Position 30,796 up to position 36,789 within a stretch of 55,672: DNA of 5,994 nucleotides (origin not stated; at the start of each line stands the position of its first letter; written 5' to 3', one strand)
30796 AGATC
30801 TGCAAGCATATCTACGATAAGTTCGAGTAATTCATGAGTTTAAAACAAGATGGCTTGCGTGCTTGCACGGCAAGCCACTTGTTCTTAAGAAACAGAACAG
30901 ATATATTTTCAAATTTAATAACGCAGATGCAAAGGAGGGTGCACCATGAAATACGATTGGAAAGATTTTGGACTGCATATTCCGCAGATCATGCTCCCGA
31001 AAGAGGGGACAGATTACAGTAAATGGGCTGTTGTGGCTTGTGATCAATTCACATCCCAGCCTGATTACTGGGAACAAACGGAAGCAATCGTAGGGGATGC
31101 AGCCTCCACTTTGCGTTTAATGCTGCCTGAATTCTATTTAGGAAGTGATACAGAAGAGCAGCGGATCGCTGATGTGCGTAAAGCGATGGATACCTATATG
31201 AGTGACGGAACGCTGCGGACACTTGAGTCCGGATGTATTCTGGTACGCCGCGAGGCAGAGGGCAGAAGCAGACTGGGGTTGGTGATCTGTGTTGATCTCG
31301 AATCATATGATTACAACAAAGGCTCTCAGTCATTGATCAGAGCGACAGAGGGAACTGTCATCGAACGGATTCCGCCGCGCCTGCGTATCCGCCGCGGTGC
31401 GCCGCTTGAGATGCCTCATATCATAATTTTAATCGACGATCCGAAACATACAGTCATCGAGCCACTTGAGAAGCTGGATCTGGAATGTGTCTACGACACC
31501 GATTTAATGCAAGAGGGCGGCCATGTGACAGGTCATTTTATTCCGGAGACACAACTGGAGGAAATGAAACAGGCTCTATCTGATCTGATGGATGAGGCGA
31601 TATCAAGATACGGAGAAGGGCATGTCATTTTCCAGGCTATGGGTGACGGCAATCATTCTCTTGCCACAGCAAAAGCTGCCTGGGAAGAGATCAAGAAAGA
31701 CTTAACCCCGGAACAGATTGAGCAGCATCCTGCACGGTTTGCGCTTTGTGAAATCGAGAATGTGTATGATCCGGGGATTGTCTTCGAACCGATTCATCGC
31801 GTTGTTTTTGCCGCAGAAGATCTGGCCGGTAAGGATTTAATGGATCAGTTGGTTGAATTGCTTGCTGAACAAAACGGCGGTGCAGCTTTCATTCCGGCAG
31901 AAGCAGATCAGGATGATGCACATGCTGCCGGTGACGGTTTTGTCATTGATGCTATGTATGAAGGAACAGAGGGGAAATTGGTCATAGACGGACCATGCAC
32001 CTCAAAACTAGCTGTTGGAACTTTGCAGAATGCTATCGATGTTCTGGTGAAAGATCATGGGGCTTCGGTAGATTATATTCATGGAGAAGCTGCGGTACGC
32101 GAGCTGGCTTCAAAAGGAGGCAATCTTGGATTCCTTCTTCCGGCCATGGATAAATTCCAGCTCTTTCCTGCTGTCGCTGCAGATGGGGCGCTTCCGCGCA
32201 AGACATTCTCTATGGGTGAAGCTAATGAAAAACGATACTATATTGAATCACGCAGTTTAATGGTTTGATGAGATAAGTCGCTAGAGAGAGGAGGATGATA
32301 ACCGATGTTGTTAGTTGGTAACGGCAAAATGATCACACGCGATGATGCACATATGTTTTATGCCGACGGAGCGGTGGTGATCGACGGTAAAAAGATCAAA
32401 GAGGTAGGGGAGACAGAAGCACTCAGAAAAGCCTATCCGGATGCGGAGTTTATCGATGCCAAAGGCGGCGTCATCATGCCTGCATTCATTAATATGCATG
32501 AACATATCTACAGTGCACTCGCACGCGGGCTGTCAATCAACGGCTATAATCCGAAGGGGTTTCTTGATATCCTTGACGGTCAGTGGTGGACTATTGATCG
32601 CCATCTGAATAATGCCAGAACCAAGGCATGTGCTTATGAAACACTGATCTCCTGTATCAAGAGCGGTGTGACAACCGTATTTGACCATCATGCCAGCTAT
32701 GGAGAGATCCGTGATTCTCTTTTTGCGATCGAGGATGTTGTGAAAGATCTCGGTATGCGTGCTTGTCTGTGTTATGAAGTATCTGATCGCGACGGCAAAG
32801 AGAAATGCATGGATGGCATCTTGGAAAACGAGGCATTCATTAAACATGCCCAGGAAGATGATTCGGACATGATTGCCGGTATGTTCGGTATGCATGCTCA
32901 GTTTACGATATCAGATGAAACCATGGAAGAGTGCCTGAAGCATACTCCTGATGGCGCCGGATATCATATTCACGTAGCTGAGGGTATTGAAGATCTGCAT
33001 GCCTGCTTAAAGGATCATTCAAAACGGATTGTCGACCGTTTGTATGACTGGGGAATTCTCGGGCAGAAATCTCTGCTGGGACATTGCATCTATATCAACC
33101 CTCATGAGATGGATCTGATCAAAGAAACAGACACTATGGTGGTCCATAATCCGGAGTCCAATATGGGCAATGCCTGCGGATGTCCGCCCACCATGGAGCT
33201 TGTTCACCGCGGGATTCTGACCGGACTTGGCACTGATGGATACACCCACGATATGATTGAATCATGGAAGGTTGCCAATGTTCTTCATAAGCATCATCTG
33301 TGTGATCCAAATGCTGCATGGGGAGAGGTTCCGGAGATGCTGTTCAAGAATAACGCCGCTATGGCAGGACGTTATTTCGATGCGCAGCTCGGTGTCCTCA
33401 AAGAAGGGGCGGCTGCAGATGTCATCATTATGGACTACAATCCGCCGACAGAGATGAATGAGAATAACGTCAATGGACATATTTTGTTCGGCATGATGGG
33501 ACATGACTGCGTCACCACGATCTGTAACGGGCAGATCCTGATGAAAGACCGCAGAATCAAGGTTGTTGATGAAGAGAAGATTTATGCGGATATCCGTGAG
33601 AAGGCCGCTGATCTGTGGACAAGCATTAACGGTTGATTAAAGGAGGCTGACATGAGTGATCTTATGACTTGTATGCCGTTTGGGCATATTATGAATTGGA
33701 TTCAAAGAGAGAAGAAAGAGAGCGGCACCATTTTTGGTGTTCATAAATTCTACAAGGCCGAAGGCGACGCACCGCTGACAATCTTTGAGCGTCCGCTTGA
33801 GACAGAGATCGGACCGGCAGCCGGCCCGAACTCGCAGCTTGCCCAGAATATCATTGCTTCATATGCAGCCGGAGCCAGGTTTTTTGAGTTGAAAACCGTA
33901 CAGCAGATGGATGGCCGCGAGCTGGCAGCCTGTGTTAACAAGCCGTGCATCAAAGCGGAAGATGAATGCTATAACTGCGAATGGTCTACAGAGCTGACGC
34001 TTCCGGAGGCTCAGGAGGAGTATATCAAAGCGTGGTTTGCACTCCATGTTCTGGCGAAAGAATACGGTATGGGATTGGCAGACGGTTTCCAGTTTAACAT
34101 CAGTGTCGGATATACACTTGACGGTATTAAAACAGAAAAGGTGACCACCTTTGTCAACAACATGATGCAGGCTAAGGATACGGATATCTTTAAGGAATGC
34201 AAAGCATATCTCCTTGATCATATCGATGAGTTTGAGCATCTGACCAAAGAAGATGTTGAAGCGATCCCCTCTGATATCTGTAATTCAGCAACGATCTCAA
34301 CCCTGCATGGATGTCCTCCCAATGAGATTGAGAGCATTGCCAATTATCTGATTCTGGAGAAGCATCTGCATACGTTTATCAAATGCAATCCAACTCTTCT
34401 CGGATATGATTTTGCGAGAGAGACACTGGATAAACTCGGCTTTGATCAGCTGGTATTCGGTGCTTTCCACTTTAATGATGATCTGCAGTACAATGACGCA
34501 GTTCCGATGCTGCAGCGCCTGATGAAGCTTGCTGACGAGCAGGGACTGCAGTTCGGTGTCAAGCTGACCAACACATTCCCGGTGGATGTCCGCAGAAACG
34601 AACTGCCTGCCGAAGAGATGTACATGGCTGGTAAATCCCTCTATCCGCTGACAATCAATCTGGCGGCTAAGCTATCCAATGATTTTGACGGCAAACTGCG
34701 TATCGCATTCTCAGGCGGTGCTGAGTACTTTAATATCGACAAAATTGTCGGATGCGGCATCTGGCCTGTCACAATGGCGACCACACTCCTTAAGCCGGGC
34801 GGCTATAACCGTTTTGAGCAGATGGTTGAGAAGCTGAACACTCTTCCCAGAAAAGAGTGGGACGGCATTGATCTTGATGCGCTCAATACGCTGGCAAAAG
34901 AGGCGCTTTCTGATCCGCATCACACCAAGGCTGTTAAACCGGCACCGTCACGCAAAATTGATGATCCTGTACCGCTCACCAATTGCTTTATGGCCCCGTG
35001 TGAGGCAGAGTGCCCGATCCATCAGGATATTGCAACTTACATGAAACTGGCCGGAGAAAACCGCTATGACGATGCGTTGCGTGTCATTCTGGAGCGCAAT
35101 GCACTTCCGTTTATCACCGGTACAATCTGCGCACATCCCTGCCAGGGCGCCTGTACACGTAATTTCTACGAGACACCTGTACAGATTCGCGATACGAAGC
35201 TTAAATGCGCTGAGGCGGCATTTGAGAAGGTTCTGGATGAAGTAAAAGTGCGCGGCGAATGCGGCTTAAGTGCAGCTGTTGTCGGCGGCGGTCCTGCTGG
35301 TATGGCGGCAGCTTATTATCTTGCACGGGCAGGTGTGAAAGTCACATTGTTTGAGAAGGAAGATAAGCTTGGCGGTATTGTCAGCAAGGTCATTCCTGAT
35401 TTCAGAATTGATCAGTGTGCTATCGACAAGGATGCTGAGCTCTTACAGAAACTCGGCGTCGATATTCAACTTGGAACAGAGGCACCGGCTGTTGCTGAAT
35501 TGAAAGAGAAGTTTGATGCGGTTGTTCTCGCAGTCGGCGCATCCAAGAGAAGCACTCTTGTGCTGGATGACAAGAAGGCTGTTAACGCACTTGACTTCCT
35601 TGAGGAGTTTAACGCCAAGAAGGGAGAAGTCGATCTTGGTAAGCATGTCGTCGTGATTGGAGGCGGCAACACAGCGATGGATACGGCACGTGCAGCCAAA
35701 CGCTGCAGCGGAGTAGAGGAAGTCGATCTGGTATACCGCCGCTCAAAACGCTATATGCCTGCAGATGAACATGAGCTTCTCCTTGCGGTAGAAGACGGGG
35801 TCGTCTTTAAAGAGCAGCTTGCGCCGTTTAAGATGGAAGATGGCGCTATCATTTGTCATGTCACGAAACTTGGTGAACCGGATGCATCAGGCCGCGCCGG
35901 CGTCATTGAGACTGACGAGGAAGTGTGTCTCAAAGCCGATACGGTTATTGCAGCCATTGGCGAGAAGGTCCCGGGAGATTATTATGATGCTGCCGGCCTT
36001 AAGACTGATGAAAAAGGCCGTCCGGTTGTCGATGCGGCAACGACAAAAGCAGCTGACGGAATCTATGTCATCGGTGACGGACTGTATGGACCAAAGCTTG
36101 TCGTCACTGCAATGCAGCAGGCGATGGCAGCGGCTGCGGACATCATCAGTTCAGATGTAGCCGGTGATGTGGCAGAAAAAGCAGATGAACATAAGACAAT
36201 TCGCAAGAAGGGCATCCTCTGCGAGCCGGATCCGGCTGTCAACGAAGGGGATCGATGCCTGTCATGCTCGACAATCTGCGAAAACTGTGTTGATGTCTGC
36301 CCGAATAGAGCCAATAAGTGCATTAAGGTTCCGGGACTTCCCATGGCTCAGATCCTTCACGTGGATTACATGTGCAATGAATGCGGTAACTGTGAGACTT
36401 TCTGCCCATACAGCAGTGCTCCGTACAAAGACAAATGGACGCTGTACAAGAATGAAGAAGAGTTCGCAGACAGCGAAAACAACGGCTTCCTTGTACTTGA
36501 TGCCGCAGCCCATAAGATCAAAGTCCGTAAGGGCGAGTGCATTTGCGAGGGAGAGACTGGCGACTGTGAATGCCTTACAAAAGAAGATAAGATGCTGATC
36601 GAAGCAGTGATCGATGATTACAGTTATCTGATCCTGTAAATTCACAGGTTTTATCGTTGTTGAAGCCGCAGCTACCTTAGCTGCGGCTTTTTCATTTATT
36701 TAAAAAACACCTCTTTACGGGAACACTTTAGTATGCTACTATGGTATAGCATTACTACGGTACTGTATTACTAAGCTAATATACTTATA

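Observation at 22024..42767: Purine/urate-type anaerobic catabolic island with non-canonical composition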

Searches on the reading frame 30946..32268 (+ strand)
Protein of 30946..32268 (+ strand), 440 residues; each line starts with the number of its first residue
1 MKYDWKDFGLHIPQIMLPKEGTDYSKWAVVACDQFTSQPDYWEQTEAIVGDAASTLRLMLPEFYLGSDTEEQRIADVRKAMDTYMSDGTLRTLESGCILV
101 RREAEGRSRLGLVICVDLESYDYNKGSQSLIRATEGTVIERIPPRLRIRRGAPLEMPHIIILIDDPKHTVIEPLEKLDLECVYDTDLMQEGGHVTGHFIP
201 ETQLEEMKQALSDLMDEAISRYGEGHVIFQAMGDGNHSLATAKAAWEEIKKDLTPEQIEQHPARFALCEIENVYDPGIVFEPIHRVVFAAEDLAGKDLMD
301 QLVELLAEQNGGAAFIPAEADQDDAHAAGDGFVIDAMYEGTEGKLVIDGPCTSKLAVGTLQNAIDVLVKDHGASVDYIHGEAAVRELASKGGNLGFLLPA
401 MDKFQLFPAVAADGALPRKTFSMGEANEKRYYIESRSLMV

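Call 3: search_protein_families(library=pfam, proteins=[window:30946-32268:+])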
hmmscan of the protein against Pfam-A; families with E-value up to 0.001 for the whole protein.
window:30946-32268:+ (440 aa): 1 family
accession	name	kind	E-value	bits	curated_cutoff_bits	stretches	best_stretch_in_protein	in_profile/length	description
PF06245.16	DUF1015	-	3.7e-59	200.7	25.8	1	17-306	2-282/325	Protein of unknown function (DUF1015)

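Call 5: search_protein_families(library=ncbifam, proteins=[window:30946-32268:+])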
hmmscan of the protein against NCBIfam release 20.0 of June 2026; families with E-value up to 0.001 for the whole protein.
window:30946-32268:+ (440 aa): 0 families

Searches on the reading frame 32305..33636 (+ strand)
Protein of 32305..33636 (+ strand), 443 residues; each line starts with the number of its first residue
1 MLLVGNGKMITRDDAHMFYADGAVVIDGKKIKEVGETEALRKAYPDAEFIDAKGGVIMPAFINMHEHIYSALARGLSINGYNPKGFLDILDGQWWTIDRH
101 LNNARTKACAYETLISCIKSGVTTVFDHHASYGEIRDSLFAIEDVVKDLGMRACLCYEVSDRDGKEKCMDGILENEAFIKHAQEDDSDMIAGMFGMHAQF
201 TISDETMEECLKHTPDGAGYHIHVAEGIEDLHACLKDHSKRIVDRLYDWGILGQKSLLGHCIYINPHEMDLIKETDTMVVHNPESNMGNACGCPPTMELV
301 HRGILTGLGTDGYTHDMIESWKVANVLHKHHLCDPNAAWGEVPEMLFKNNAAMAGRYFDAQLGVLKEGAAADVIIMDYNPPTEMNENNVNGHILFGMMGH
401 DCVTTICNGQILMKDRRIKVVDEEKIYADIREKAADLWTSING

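Call 3: search_protein_families(library=pfam, proteins=[window:32305-33636:+])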
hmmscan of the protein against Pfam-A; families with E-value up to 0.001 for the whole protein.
window:32305-33636:+ (443 aa): 3 families
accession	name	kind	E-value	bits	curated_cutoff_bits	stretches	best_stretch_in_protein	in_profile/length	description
PF01979.26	Amidohydro_1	-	3e-33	115.9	25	1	56-410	1-343/345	Amidohydrolase family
PF07969.17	Amidohydro_3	-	1.5e-10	41.6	29.7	1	48-84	1-39/472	Amidohydrolase family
PF22039.1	HUTI_composite_bact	-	1.1e-09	38.1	25.5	1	22-47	1-26/26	Imidazolonepropionase-like composite domain, bacteria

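Call 5: search_protein_families(library=ncbifam, proteins=[window:32305-33636:+])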
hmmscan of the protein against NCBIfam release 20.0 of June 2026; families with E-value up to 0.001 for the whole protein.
window:32305-33636:+ (443 aa): 42 families (the best 25 are shown)
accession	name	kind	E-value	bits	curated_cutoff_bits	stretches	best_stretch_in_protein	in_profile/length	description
NF005540.0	PRK07203.1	equivalog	6.5e-201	667.7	444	1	1-442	1-443/444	putative aminohydrolase SsnA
TIGR03314.1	Se_ssnA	subfamily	5.7e-175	582.4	455.5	1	2-439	1-439/441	putative selenium metabolism protein SsnA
NF004701.0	PRK06038.1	equivalog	2.5e-71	240.7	609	1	3-438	7-427/432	N-ethylammeline chlorohydrolase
NF006252.0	PRK08393.1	equivalog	6.5e-62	209.9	617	1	2-433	3-419/424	N-ethylammeline chlorohydrolase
NF005557.0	PRK07228.1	equivalog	4.8e-54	183.7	522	1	3-437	4-437/445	5'-deoxyadenosine deaminase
NF006549.0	PRK09045.1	equivalog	1.1e-44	152.7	540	1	10-432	18-434/444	TRZ/ATZ family hydrolase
NF006055.0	PRK08203.1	equivalog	2.2e-44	151.7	532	1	6-439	11-452/455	8-oxoguanine deaminase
NF004995.0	PRK06380.1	subfamily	7.6e-41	140.5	567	1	3-426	4-412/418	metal-dependent hydrolase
NF012037.0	PRK15493.1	equivalog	2.2e-39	135.5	779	1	8-429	9-425/435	bifunctional S-methyl-5'-thioadenosine deaminase/S-adenosylhomocysteine deaminase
NF005211.0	PRK06687.1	equivalog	3.7e-30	105.1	703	1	8-421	8-417/419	TRZ/ATZ family protein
NF009059.0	PRK12393.1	equivalog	2.6e-29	102.3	543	1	24-437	31-455/460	amidohydrolase family protein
NF006056.0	PRK08204.1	subfamily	6.2e-28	97.8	391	1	3-437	6-440/449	hypothetical protein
NF006679.0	PRK09228.1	subfamily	1e-27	97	351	1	11-388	21-397/433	guanine deaminase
NF004801.0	PRK06151.1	subfamily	8.4e-27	94.1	416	1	12-439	15-464/491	chlorohydrolase family protein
TIGR02967.1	guan_deamin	equivalog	5.6e-24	84.9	375.4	1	18-384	3-368/401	guanine deaminase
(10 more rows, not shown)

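Call 35: find_related_loci(query=window:32305-33636:+, collection=metagenome_contigs, flank=10000)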
Query window:32305-33636:+ (443 aa) in metagenome_contigs; peptide patterns used: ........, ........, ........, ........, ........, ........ (x = any residue, [..] = any of these).
353 stretches matched a pattern; 325 encode a relative of the query (tblastn E <= 1e-3); the best 80 are kept; 80 distinct loci.
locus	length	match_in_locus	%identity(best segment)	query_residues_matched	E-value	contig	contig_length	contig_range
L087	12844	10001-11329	91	1-443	0e+0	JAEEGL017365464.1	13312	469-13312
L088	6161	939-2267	90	1-443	0e+0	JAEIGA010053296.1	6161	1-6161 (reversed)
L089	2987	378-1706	89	1-443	0e+0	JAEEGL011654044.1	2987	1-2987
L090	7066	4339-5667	85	1-443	0e+0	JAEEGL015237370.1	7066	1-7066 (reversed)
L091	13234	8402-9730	74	1-443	0e+0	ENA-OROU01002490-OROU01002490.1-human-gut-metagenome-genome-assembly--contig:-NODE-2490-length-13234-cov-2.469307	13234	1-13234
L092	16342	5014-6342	74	1-443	0e+0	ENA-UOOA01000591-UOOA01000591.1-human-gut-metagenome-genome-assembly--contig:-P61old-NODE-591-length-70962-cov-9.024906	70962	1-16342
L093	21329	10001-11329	74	1-443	0e+0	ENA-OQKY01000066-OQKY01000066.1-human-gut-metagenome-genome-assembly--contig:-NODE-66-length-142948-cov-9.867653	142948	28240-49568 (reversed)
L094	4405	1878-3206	74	1-443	0e+0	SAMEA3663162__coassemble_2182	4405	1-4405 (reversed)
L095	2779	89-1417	74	1-443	0e+0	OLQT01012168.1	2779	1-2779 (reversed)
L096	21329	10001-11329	74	1-443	0e+0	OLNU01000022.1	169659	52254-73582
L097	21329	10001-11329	74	1-443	0e+0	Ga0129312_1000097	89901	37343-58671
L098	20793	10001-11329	74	1-443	0e+0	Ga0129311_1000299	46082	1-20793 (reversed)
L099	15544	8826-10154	74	1-443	0e+0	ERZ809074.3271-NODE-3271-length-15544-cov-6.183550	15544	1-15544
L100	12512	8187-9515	74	1-443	0e+0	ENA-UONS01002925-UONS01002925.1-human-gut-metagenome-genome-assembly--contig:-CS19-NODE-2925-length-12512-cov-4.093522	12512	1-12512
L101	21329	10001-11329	74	1-443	0e+0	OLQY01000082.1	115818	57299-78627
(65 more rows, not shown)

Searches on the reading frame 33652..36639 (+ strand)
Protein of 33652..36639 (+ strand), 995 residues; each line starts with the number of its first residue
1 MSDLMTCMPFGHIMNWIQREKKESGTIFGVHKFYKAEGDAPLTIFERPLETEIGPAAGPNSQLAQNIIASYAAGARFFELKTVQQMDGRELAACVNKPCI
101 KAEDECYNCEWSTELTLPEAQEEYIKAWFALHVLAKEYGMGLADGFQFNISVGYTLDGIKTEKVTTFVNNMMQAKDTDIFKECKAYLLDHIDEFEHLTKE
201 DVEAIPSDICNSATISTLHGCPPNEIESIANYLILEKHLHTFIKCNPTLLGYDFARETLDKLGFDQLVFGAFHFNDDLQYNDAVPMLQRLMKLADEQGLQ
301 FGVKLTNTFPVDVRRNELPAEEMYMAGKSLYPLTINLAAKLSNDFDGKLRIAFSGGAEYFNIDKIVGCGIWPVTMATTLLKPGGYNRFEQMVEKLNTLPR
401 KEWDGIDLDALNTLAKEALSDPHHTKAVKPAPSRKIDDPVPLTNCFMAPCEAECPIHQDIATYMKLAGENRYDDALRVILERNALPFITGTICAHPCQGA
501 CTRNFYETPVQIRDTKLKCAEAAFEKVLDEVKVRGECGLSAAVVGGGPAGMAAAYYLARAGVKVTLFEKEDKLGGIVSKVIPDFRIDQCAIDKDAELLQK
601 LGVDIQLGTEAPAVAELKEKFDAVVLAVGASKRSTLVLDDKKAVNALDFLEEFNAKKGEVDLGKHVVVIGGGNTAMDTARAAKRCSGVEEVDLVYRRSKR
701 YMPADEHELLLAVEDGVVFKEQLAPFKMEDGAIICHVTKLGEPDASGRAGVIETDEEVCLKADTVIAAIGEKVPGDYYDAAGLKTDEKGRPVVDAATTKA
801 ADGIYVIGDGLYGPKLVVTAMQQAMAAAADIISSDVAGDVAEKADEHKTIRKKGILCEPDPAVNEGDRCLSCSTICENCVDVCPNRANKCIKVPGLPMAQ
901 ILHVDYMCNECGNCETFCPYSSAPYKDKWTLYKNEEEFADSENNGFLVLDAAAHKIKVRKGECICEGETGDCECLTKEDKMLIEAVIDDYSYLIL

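Call 3: search_protein_families(library=pfam, proteins=[window:33652-36639:+])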
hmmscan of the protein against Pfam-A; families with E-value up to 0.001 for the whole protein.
window:33652-36639:+ (995 aa): 14 families
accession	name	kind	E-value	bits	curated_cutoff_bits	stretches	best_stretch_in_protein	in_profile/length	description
PF07992.20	Pyr_redox_2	-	1.5e-32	113.6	26.1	1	542-824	4-291/291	Pyridine nucleotide-disulphide oxidoreductase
PF14691.11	Fer4_20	-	7.1e-14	52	25.8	1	444-523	26-108/113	Dihydroprymidine dehydrogenase domain II, 4Fe-4S cluster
PF13738.12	Pyr_redox_3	-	2.5e-12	47.1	30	1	663-808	164-305/305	Pyridine nucleotide-disulphide oxidoreductase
PF13450.12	NAD_binding_8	-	1.1e-11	45.3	21.9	1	543-588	1-47/68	NAD(P)-binding Rossmann-like domain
PF00070.33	Pyr_redox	-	5.3e-10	40.1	22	1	541-625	2-78/82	Pyridine nucleotide-disulphide oxidoreductase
PF12831.13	FAD_oxidored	-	1.6e-08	34.7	27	1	542-579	3-40/416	FAD dependent oxidoreductase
PF01266.30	DAO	-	2.2e-08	34.4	27.9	1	542-574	3-35/353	FAD dependent oxidoreductase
PF01593.30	Amino_oxidase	-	1.7e-06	28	19.8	1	549-578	2-32/443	Flavin containing amine oxidoreductase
PF00890.30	FAD_binding_2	-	2e-06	27.7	20.4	1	542-575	3-36/414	FAD binding domain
PF01494.25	FAD_binding_3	-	8.9e-06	25.6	22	1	541-572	4-35/349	FAD binding domain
PF03486.20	HI0933_like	-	1.2e-05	25.3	50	1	541-574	3-36/244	HI0933-like protein Rossmann domain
PF01134.28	GIDA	-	2.6e-05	23.9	22.1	1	542-575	3-37/391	Glucose inhibited division protein A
PF01946.23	Thi4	-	2.7e-05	24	26.2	1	542-578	21-58/235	Thi4 family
PF13241.12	NAD_binding_7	-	0.00022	22.2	22.1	0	540-642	9-83/104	Putative NAD(P)-binding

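Call 5: search_protein_families(library=ncbifam, proteins=[window:33652-36639:+])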
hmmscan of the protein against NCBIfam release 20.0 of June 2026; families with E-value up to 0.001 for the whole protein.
window:33652-36639:+ (995 aa): 87 families (the best 25 are shown)
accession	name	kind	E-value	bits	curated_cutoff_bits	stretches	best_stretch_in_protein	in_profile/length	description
TIGR03315.1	Se_ygfK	equivalog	0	1287.1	835.3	1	2-994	1-1012/1012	putative selenate reductase subunit YgfK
NF009410.0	PRK12771.1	subfamily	2.2e-91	307.1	516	1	441-831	41-441/566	NAD(P)-binding protein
NF009454.0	PRK12814.1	equivalog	1.9e-77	261.1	916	1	447-831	101-496/657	putative NADPH-dependent glutamate synthase small subunit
TIGR01318.1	gltD_gamma_fam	subfamily_domain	2.1e-62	211.3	482.95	1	444-833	44-463/467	glutamate synthase, small subunit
TIGR01316.1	gltA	equivalog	1.8e-60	205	471.75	1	447-831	35-445/449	NADPH-dependent glutamate synthase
NF009414.0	PRK12778.1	equivalog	4.2e-58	197.2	1103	1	444-831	333-745/752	bifunctional dihydroorotate dehydrogenase B NAD binding subunit/NADPH-dependent glutamate synthase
NF010590.0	PRK13984.1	equivalog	4.5e-53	180.3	946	1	450-830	198-601/611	putative oxidoreductase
TIGR01317.1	GOGAT_sm_gam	subfamily_domain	3.2e-51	174.7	447.7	1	424-689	33-311/485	glutamate synthase small subunit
NF009408.0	PRK12769.1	equivalog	6.8e-51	173.2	1003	1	447-833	233-649/659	formate-dependent uric acid utilization protein AegA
NF009415.0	PRK12779.1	equivalog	2.8e-46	157.9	1519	1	451-835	211-625/944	putative bifunctional glutamate synthase subunit beta/2-polyprenylphenol hydroxylase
NF009409.0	PRK12770.1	subfamily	1e-44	153.1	343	1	536-831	16-346/360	putative glutamate synthase subunit beta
NF009451.0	PRK12809.1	equivalog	2.7e-41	141.6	1154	1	448-832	217-631/639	formate-dependent uric acid utilization protein YgfT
NF009413.0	PRK12775.1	equivalog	1.9e-38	131.9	1895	1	444-839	335-758/1006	putative trifunctional 2-polyprenylphenol hydroxylase/glutamate synthase subunit beta/ferritin domain-containing protein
NF045663.1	diclust_near_Sec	equivalog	7.2e-33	113.6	530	1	448-635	18-202/759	pyridine nucleotide-disulfide oxidoreductase/dicluster-binding protein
NF045599.1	bili_reduct_long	exception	5.7e-19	67.8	750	1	541-683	384-524/641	bilirubin reductase, long form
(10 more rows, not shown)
